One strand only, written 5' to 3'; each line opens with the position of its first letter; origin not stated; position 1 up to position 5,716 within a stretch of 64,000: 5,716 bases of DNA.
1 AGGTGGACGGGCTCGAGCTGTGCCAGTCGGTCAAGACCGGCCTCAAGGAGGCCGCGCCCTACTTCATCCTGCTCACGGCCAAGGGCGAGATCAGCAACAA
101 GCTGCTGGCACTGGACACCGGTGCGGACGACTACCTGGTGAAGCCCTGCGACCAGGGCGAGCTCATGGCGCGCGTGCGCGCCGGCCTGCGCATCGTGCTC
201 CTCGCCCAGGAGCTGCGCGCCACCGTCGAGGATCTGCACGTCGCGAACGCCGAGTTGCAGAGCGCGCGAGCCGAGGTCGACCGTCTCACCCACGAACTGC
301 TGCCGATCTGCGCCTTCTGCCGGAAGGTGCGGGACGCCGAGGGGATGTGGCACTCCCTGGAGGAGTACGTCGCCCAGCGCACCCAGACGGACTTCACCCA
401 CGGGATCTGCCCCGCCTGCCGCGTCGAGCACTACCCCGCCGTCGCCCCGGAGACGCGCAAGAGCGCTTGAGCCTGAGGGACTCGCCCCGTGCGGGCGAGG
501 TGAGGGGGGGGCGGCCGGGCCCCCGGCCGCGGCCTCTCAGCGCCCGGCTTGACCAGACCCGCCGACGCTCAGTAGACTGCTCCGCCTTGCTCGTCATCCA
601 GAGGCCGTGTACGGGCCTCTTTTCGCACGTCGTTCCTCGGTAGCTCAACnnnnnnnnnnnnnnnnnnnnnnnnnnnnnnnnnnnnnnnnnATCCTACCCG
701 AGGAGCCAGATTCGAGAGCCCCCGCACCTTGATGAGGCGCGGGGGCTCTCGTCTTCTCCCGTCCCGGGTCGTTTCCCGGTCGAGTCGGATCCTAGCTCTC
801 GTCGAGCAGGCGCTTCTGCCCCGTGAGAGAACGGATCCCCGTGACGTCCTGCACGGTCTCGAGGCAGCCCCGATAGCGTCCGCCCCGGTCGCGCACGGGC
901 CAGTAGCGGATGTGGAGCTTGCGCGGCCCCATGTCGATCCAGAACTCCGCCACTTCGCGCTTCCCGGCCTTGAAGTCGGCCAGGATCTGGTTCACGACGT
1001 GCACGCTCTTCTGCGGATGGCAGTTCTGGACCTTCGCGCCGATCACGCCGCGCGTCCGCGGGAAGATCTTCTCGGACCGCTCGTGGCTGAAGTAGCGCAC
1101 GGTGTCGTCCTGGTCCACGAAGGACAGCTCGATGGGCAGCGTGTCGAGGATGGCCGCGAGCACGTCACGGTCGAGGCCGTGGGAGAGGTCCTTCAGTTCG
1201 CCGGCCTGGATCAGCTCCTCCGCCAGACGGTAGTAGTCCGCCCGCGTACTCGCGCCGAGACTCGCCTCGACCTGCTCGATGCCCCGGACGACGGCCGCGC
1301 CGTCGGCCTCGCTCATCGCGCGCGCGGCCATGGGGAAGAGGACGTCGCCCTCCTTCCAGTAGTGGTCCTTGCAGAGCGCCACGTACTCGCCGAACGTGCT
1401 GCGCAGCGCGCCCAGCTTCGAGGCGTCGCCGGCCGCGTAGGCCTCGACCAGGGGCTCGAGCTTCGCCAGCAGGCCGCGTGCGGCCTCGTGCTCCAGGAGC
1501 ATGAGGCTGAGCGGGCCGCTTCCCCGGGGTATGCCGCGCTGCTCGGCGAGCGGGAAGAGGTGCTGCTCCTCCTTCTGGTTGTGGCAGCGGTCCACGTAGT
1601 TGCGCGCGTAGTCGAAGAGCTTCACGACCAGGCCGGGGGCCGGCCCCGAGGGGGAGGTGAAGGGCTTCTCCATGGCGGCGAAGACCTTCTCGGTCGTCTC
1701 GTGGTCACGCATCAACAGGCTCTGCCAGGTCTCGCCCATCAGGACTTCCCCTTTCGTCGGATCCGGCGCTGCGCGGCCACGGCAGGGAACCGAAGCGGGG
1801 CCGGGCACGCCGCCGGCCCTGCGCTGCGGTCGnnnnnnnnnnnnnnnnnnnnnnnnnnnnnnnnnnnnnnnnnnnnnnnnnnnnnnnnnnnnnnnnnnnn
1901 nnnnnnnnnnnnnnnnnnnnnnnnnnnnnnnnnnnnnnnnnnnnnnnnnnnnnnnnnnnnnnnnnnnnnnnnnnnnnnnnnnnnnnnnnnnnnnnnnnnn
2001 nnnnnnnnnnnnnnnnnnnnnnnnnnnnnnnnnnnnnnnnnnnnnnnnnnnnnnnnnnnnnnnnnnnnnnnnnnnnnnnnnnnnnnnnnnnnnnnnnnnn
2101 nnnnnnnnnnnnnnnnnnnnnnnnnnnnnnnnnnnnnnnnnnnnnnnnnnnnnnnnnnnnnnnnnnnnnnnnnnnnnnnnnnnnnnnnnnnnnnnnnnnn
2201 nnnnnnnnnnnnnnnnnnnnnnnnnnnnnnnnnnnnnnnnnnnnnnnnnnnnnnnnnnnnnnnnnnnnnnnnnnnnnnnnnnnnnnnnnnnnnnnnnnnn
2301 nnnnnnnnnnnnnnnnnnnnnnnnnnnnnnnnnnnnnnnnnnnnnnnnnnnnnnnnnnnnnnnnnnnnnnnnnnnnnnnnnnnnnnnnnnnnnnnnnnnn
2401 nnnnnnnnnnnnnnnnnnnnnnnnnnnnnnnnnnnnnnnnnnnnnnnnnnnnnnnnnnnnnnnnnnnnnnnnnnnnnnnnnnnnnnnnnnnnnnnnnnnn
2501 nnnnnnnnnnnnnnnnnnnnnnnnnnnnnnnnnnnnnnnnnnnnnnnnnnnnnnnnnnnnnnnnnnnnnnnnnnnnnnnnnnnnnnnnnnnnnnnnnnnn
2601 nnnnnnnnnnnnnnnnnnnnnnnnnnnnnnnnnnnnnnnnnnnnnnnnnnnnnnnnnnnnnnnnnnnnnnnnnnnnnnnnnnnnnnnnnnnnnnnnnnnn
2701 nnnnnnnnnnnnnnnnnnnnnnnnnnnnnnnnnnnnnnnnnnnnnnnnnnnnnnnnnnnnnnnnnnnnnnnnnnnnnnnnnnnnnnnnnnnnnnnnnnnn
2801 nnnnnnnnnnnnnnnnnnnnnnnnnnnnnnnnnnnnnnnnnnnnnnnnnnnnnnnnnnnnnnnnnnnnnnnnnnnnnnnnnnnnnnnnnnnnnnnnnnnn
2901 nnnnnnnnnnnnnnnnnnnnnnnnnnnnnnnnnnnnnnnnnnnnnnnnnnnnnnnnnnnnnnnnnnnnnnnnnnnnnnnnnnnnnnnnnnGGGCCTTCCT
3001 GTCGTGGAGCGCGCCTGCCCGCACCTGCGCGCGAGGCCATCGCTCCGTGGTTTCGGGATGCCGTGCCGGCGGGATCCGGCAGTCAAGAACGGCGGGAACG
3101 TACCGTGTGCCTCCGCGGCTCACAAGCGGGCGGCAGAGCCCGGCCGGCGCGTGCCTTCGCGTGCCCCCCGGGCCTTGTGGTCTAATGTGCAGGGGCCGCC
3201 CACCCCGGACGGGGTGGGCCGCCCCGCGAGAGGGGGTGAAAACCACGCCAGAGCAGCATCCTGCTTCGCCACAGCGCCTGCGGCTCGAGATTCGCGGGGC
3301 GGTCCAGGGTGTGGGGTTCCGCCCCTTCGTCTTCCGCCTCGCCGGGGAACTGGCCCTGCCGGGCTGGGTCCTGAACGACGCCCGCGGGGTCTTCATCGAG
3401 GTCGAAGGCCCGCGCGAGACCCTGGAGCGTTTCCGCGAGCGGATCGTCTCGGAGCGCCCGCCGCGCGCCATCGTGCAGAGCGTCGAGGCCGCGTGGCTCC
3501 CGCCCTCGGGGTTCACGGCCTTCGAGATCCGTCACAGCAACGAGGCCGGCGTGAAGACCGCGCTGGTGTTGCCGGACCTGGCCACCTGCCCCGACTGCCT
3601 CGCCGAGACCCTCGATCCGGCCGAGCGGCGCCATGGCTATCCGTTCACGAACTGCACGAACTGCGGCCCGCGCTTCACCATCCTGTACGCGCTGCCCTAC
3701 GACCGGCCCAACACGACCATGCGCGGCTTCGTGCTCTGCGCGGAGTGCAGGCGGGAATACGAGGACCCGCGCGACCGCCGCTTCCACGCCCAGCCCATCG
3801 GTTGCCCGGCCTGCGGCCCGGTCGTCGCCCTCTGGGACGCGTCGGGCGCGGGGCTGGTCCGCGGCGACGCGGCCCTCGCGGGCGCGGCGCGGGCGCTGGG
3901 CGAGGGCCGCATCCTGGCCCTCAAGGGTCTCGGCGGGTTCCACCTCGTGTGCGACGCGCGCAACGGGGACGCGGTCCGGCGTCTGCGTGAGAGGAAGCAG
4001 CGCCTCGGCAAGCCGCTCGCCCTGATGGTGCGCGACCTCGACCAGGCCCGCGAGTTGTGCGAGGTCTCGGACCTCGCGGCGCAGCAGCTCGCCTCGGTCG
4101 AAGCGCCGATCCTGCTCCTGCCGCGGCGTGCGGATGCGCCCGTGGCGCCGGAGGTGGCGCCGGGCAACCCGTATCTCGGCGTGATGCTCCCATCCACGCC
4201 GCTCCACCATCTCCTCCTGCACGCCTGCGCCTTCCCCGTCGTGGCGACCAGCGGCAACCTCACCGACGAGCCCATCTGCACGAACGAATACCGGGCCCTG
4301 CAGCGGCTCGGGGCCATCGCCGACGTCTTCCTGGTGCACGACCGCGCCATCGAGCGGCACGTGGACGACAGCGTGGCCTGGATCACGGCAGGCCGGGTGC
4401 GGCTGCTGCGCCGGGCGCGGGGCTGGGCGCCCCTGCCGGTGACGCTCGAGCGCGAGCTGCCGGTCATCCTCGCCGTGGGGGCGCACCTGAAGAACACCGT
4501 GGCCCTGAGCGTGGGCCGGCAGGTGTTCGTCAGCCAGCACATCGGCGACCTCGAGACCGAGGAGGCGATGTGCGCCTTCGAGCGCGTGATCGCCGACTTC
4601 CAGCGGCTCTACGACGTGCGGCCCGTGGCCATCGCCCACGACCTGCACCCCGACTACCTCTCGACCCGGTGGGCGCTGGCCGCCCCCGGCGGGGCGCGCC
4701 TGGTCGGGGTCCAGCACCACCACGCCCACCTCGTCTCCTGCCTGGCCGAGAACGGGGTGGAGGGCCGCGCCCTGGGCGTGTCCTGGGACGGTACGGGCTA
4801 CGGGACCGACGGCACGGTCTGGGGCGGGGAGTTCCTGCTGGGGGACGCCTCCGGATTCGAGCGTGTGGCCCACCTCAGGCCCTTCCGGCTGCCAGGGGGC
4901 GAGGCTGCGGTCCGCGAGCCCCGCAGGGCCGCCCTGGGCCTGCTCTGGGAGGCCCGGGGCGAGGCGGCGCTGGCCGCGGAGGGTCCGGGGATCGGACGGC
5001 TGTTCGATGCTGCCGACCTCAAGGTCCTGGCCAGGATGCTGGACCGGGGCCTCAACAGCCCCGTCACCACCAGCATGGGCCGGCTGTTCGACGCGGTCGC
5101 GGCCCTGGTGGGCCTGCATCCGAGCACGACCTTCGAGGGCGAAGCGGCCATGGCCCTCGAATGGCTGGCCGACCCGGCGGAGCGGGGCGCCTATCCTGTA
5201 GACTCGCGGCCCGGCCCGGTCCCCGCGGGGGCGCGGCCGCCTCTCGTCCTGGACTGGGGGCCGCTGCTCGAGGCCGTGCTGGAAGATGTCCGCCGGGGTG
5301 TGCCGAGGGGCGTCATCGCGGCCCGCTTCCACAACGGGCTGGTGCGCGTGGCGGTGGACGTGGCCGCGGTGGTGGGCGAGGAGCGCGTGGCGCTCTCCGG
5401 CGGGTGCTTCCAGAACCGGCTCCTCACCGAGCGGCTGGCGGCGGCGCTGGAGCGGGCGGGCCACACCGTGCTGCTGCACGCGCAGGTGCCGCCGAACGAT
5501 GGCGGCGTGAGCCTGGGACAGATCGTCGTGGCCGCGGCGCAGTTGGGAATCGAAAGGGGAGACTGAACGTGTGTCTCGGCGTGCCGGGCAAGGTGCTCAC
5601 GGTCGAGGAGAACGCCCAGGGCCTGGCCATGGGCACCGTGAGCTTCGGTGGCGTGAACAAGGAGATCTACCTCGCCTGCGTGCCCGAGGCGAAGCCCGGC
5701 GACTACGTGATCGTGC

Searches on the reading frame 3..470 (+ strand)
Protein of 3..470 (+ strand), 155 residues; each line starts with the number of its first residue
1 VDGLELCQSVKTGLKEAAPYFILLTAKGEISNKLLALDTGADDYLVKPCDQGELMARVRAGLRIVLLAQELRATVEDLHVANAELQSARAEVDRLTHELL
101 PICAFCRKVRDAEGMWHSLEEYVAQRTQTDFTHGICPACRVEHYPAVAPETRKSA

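Call 61: search_protein_families(library=pfam, proteins=[window:3-470:+], max_evalue=0.00001)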
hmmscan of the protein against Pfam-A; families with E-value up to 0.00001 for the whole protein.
window:3-470:+ (155 aa): 1 family
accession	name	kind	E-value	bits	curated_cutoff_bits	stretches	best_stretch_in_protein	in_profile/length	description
PF00072.30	Response_reg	-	1e-08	35.8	30.2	1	1-59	55-111/111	Response regulator receiver domain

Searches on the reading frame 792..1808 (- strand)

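Call 61: search_protein_families(library=pfam, proteins=[window:792-1808:-], max_evalue=0.00001)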
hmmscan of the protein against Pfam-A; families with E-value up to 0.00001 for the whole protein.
window:792-1808:- (338 aa): 2 families
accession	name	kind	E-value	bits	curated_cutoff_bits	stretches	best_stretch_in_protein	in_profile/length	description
PF13596.12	PAS_10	-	1.2e-25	90.6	22.1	1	217-323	1-106/106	PAS domain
PF01814.28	Hemerythrin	-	1.4e-19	71.2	25.3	2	31-161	5-127/127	Hemerythrin HHE cation binding domain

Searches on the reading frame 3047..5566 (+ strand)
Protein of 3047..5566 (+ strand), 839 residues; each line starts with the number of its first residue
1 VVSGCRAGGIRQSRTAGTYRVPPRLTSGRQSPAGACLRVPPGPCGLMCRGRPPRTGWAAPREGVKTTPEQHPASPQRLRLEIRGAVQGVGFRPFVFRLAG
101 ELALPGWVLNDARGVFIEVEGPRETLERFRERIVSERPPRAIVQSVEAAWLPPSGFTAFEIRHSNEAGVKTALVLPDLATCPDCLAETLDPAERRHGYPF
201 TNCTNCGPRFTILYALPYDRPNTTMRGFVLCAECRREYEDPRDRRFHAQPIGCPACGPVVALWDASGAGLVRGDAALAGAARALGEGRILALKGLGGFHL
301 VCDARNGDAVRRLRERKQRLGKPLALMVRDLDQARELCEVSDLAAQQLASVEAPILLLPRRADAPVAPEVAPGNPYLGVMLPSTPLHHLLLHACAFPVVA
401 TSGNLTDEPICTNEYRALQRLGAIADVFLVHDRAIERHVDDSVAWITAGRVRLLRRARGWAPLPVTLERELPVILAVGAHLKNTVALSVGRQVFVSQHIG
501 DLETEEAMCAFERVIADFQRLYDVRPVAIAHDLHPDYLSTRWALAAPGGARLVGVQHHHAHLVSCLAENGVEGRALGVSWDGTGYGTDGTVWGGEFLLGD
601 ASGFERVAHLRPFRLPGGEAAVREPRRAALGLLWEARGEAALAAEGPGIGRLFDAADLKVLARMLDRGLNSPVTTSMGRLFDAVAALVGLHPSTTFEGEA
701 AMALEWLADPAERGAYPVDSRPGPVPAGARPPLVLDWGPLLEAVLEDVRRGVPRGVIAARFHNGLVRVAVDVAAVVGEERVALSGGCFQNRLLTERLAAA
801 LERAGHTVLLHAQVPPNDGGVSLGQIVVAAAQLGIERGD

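Call 61: search_protein_families(library=pfam, proteins=[window:3047-5566:+], max_evalue=0.00001)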
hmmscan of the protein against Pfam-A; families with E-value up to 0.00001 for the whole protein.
window:3047-5566:+ (839 aa): 5 families
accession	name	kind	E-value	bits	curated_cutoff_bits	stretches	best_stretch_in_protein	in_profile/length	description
PF22521.2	HypF_C_2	-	1.1e-80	271.3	27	1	577-825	1-241/241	Carbamoyltransferase, Kae1-like Domain, second subdomain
PF01300.24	Sua5_yciO_yrdC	-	3.6e-44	150.8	25.1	1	283-457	2-178/178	Telomere recombination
PF17788.7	HypF_C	-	1.8e-34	118.8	23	1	472-568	4-99/99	HypF Kae1-like domain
PF07503.17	zf-HYPF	-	3.9e-29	100.6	23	2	180-213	1-34/34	HypF finger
PF00708.24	Acylphosphatase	-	1.8e-21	76.6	22.5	1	79-161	2-85/85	Acylphosphatase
